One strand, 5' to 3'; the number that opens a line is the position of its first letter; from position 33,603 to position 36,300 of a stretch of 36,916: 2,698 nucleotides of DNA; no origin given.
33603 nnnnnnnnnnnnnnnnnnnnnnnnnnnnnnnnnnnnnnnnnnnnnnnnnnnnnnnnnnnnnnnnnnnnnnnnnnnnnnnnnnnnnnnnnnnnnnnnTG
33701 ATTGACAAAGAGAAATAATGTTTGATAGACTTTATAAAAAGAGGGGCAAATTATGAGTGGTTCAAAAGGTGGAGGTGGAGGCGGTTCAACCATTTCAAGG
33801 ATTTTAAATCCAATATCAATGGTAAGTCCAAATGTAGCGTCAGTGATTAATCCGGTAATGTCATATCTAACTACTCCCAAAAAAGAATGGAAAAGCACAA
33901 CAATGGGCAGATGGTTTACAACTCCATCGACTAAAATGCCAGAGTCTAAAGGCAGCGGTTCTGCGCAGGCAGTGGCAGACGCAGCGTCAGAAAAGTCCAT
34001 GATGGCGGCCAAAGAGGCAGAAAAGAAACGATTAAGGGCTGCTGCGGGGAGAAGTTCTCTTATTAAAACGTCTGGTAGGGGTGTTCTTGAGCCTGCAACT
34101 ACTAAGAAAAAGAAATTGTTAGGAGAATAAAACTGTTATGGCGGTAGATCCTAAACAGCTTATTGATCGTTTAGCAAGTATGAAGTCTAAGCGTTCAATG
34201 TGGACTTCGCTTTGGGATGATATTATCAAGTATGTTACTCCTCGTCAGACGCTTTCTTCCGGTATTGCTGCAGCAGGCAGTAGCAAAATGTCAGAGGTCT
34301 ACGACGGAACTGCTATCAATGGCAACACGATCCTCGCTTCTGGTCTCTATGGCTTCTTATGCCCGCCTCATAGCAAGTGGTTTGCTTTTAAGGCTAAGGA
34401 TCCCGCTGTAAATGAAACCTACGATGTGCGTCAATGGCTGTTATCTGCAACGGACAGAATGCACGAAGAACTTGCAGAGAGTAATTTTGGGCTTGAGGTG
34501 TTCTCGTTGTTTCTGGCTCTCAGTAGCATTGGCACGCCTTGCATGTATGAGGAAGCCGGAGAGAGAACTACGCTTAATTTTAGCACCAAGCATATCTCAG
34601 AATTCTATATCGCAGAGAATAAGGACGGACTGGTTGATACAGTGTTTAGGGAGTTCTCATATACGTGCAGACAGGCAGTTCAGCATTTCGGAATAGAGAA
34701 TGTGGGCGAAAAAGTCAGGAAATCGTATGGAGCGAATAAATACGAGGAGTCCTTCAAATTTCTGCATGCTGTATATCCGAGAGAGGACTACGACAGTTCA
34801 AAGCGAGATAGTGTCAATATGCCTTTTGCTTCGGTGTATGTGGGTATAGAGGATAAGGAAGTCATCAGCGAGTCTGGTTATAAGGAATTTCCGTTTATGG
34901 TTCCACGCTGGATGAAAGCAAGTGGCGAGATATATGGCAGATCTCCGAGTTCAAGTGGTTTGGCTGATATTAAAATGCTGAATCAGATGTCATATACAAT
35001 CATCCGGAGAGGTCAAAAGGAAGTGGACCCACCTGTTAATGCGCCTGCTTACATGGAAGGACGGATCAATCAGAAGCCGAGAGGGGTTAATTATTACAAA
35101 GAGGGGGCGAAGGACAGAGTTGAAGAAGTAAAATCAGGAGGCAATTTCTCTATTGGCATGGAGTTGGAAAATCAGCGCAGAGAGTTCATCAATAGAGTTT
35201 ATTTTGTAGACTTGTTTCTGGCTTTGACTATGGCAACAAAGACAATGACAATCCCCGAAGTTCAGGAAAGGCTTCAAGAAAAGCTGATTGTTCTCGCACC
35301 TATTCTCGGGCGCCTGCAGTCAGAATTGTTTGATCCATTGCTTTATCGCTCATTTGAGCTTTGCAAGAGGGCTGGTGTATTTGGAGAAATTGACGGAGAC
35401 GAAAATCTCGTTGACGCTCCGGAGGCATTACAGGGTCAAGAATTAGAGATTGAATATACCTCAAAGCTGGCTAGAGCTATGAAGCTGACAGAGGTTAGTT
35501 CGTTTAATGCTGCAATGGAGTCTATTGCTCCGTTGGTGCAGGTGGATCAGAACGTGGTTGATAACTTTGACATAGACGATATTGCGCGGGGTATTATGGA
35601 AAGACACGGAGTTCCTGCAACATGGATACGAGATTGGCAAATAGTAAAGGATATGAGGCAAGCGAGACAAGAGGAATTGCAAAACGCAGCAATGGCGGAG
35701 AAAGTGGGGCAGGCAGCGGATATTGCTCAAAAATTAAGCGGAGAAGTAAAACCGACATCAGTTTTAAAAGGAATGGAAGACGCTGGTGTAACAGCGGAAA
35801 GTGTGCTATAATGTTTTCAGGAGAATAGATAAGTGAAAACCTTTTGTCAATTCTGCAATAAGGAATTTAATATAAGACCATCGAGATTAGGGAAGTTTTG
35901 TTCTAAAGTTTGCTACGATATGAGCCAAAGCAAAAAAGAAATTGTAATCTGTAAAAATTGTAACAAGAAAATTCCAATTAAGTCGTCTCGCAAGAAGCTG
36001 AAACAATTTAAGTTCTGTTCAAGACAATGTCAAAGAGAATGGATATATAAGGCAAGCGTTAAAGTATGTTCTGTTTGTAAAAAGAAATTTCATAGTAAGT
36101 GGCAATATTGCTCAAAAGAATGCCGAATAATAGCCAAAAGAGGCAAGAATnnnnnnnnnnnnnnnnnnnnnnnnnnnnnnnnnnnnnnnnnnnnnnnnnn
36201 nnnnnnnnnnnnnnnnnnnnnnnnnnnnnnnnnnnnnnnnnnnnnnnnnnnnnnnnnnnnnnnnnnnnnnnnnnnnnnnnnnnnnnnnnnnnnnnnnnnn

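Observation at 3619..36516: Five intact HNH endonuclease genes plus one wreck in about 37 kb; two paralogs share a portable extended -10/RBS leader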

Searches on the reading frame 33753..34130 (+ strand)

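Call 12: search_protein_families(library=phrogs, proteins=[window:33753-34130:+], max_evalue=0.001)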
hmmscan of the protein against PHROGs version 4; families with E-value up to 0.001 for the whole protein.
window:33753-34130:+ (125 aa): 1 family
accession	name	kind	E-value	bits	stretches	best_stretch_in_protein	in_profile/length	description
phrog_831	-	unknown function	1.6e-09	39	1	72-124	17-69/70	-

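Call 77: search_protein_families(library=pfam, proteins=[window:33753-34130:+], max_evalue=0.01)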
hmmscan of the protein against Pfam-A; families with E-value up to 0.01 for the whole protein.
window:33753-34130:+ (125 aa): 0 families

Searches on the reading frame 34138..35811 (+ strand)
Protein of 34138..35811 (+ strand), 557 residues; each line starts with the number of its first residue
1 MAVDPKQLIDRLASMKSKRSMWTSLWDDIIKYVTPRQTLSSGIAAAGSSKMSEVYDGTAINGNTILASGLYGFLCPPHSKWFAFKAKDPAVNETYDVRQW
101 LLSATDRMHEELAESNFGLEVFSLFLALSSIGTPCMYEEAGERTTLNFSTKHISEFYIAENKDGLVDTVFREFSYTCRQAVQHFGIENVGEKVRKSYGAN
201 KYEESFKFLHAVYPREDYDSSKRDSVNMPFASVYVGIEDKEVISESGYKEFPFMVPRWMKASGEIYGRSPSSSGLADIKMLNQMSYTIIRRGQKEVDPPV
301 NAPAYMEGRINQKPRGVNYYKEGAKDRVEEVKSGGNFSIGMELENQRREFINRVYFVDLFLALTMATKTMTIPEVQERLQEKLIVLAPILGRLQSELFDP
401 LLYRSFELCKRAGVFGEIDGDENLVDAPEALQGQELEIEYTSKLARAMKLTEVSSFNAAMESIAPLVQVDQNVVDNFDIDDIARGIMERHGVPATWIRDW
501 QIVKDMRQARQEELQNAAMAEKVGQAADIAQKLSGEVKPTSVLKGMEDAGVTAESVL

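Call 12: search_protein_families(library=phrogs, proteins=[window:34138-35811:+], max_evalue=0.001)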
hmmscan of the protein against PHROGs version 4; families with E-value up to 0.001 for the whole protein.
window:34138-35811:+ (557 aa): 4 families
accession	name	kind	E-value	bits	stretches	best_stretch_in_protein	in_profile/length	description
phrog_332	-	connector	1.4e-131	440.6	1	6-548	12-558/560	head-tail adaptor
phrog_21528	-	unknown function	2.5e-46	158.9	1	5-217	3-218/224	-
phrog_21643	-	unknown function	1.6e-38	133.4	1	336-533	61-250/268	-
phrog_449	-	connector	7.1e-25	88.5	1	7-532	7-510/520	head-tail adaptor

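Call 15: search_dna_similar(query=window:34138-35811:+, collection=phages, mode=protein, max_rows=30)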
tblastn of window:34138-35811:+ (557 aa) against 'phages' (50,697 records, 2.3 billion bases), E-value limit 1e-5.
Records with a match: 218; places in all: 220; records where one place covers at least 80% of the query: 186.
Best place of each record, by identity: <60% 218.
By first word of the organism name: Vibrio 58; Pelagibacter 23; Pseudomonas 16; Xanthomonas 15; Escherichia 15; Caudoviricetes 12; Salmonella 12; Liberibacter 12; Acinetobacter 6; Burkholderia 5; and 21 more.
By host as written in the record: - 67; Candidatus Pelagibacter ubique HTCC1062 14; Vibrio cholerae 2095 9; Vibrio cholerae 7; Xanthomonas albilineans CFBP2523 6; Pseudomonas aeruginosa PA14 5; Candidatus Pelagibacter sp. HTCC1062 4; Xanthomonas citri 4; and 71 more.
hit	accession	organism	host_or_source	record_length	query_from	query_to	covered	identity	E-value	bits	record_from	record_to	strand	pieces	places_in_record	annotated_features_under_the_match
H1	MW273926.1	Pelagibacter phage HTVC204P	Candidatus Pelagibacter sp. FZCC0015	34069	6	466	83%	40.5%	8e-107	357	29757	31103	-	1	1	head-tail connector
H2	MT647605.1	Pelagibacter phage Lederberg EXVC029P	Candidatus Pelagibacter ubique HTCC1062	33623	6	466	83%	40.3%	4e-105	352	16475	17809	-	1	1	putative head-tail connector protein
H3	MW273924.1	Pelagibacter phage HTVC100P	Candidatus Pelagibacter sp. HTCC7211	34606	6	466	83%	40.1%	3e-107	358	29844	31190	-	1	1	head-tail connector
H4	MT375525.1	Pelagibacter phage Greip EXVC021P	Candidatus Pelagibacter ubique HTCC1062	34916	6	466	83%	40.0%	5e-108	361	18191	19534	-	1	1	head-tail connector protein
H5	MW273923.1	Pelagibacter phage HTVC035P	Candidatus Pelagibacter sp. HTCC1062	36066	6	466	83%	39.9%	1e-102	345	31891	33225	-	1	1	head-tail connector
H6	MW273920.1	Pelagibacter phage HTVC024P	Candidatus Pelagibacter sp. HTCC1062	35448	6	466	83%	39.7%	7e-107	357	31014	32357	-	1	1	head-tail connector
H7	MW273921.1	Pelagibacter phage HTVC028P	Candidatus Pelagibacter sp. HTCC1062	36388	6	510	91%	36.2%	5e-101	340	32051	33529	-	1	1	head-tail connector protein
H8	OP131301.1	Pelagibacter phage Skadi-4 EXVC104P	Candidatus Pelagibacter ubique HTCC1062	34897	6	466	83%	39.4%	8e-106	354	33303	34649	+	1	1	similar to head-tail connector/portal protein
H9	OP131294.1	Pelagibacter phage Skadi-6 EXVC106P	Candidatus Pelagibacter ubique HTCC1062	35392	6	466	83%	39.4%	8e-106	354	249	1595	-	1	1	similar to head-tail connector/portal protein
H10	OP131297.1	Pelagibacter phage Skadi-3 EXVC103P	Candidatus Pelagibacter ubique HTCC1062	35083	6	466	83%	39.4%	1e-105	354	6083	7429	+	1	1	head-tail connector/portal protein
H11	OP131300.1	Pelagibacter phage Skadi-7 EXVC107P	Candidatus Pelagibacter ubique HTCC1062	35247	6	466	83%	39.4%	1e-105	354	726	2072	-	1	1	head-tail connector/portal protein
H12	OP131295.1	Pelagibacter phage Skadi-10 EXVC110P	Candidatus Pelagibacter ubique HTCC1062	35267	6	466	83%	39.4%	1e-105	354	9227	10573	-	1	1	head-tail connector/portal protein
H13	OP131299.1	Pelagibacter phage Skadi-2 EXVC102P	Candidatus Pelagibacter ubique HTCC1062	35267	6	466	83%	39.4%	1e-105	354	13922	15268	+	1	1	head-tail connector/portal protein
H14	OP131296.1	Pelagibacter phage Skadi-8 EXVC108P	Candidatus Pelagibacter ubique HTCC1062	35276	6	466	83%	39.4%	1e-105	354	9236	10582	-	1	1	head-tail connector/portal protein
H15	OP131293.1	Pelagibacter phage Skadi-5 EXVC105P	Candidatus Pelagibacter ubique HTCC1062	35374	6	466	83%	39.4%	1e-105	354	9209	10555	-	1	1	head-tail connector/portal protein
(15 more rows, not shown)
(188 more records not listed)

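Call 16: find_related_loci(query=window:34138-35811:+, collection=viral_contigs, flank=10000)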
Query window:34138-35811:+ (557 aa) in viral_contigs; peptide patterns used: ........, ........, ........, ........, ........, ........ (x = any residue, [..] = any of these).
48 stretches matched a pattern; 42 encode a relative of the query (tblastn E <= 1e-3); 42 distinct loci.
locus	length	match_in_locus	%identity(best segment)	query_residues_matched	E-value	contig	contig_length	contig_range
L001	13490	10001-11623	39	1-554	8e-118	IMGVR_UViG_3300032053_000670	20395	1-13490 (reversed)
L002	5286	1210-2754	36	8-527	9e-102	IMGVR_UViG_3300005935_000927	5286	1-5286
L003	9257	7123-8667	36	8-527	2e-101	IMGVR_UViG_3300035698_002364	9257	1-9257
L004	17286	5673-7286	35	6-531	3e-101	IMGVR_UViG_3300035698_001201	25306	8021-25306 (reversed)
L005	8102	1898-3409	35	10-535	5e-96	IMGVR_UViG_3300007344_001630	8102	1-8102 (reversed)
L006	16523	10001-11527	33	6-534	8e-95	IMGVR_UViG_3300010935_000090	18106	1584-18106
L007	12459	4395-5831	34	6-492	2e-93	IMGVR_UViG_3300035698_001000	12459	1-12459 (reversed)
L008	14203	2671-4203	33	6-535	1e-91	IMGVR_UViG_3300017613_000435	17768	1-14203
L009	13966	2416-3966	34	8-527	6e-90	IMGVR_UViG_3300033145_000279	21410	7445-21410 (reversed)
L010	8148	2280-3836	32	8-534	1e-87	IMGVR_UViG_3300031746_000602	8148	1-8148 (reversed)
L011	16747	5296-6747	34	4-493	2e-85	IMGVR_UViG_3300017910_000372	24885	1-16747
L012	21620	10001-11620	32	1-543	3e-85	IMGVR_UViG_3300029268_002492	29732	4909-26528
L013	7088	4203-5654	34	4-493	3e-84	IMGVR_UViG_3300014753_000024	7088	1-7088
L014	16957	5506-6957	33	4-493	1e-83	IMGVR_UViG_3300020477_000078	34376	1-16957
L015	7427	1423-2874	34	4-493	5e-84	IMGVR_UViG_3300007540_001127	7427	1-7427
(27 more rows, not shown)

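Call 17: find_homologous_proteins(query=window:34138-35811:+)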
Query window:34138-35811:+ (557 aa): 1652 proteins with E <= 0.001 among 8000 candidates; the best 120 are listed.
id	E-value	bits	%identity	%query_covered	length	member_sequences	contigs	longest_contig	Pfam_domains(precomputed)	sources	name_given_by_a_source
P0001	0.0e+0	1241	98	100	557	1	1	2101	PF12236.15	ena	-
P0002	0.0e+0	1194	94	100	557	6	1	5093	PF12236.15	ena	-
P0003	6.8e-298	1007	79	100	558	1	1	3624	PF12236.15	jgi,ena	-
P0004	4.3e-293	991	78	99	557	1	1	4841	PF12236.15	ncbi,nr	ncbi:MAG: head-tail connector protein [Proteobacteria bacterium]|nr:head-tail connector protein [Pse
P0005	1.6e-245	834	66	100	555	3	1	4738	PF12236.15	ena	-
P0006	5.8e-236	803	65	100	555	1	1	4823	PF12236.15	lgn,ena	-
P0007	6.4e-233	793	65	98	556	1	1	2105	PF12236.15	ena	-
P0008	1.5e-212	725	60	98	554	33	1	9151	PF12236.15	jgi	-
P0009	3.3e-203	695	57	98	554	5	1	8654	PF12236.15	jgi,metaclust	metaclust:\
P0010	3.3e-188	645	53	98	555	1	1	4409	PF12236.15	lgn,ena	-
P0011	5.9e-144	499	45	97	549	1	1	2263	PF12236.15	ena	-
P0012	1.7e-135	471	44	97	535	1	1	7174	PF12236.15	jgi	-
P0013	8.5e-133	462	44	97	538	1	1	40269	PF12236.15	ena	-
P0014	1.9e-131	458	43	97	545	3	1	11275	PF12236.15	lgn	-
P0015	4.4e-131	457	44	98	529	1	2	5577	PF12236.15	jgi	-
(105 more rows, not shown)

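Call 19: find_encoding_contigs(protein=P0002, flank=10000, max_places=3)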
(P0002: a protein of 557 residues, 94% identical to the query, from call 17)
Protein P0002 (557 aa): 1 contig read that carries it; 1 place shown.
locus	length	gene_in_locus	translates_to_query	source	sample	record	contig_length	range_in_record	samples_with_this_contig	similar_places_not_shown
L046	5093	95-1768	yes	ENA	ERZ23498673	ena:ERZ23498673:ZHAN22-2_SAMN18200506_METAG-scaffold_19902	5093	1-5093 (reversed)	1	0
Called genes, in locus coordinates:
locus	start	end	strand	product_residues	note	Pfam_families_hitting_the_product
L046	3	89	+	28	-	?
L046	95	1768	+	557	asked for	PF12236:Head-tail_con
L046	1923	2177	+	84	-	PF25181:Phage_Bbp19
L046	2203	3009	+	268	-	-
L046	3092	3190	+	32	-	-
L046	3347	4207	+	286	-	PF19821:Phage_capsid_2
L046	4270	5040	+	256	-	-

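Call 20: find_encoding_contigs(protein=P0004, flank=10000, max_places=3)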
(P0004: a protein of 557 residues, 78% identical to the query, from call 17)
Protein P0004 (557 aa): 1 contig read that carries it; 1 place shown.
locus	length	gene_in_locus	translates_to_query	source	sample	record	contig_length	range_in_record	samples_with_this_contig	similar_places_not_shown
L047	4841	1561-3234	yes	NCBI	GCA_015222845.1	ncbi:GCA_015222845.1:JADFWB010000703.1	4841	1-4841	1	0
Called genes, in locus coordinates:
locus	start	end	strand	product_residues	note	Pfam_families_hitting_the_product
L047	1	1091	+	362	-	?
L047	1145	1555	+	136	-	-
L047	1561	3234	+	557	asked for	PF12236:Head-tail_con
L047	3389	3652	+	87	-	PF25181:Phage_Bbp19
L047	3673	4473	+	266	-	-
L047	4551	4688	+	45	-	-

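Call 21: find_encoding_contigs(protein=P0008, flank=10000, max_places=3)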
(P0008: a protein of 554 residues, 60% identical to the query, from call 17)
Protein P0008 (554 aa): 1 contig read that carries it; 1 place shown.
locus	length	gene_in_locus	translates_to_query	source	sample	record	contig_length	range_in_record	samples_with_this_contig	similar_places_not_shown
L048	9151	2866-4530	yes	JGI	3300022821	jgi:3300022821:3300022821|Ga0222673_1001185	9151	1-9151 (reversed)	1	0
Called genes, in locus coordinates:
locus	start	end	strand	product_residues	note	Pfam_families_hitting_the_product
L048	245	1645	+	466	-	-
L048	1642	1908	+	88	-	PF10544:T5orf172, PF13455:MUG113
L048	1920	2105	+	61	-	-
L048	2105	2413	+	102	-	-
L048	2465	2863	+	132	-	-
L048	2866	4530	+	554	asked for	PF12236:Head-tail_con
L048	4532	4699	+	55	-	-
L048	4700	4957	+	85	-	PF25181:Phage_Bbp19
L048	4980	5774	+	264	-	-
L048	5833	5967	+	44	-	-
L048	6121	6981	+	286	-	PF19821:Phage_capsid_2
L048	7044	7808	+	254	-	-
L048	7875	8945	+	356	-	-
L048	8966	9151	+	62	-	?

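Call 30: search_protein_families(library=phrogs, proteins=[L048:1642-1908:+, L048:4532-4699:+], max_evalue=0.001)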
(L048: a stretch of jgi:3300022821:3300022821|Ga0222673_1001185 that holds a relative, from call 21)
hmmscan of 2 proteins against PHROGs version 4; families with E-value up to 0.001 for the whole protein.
L048:1642-1908:+ (88 aa): 6 families
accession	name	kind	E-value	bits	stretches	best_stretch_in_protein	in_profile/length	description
phrog_8130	-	unknown function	5.2e-16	59.7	1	1-70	181-252/434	-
phrog_4284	-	unknown function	3.1e-12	47.6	1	2-78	87-163/171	-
phrog_5032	-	unknown function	5.3e-06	27.2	1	10-81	89-162/178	-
phrog_681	-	DNA, RNA and nucleotide metabolism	2.3e-05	24.2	1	2-65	442-513/576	endonuclease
phrog_8604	-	unknown function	0.00025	21.7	1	2-69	127-187/200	-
phrog_33921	-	unknown function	0.00028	21.8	1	3-67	71-133/160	-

L048:4532-4699:+ (55 aa): 0 families

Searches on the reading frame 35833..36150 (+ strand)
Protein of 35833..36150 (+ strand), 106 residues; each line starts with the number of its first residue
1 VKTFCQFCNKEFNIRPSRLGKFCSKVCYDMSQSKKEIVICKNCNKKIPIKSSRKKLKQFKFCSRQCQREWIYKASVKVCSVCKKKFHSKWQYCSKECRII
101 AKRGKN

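Call 62: search_protein_families(library=pfam, proteins=[window:35833-36150:+], max_evalue=5)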
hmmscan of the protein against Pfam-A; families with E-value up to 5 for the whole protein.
window:35833-36150:+ (106 aa): 8 families
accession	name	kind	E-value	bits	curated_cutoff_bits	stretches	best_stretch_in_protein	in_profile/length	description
PF18439.7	zf_UBZ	-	0.02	15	25.6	1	38-49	3-14/32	Ubiquitin-Binding Zinc Finger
PF13717.11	Zn_ribbon_4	-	0.056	13.8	30.3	1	1-20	1-20/36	zinc-ribbon domain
PF23580.1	Znf_XAF1_N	-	0.1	12.5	27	1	38-48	6-16/30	XIAP-associated factor 1-like, N-terminal zinc finger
PF05287.17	PMG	-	0.11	12.9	29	1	58-100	78-120/180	PMG protein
PF10367.15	zf-Vps39_C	-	0.27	11.3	24.7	1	77-87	10-20/41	Vacuolar sorting protein 39 C-terminal zinc finger domain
PF12773.13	DZR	-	0.38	11.4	27.3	0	36-94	11-42/45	Double zinc ribbon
PF13913.12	zf-C2HC_2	-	1.8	8.8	27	0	79-88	5-14/25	zinc-finger of a C2HC-type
PF01844.29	HNH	-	2.3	8.9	21.4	0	38-46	35-43/47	HNH endonuclease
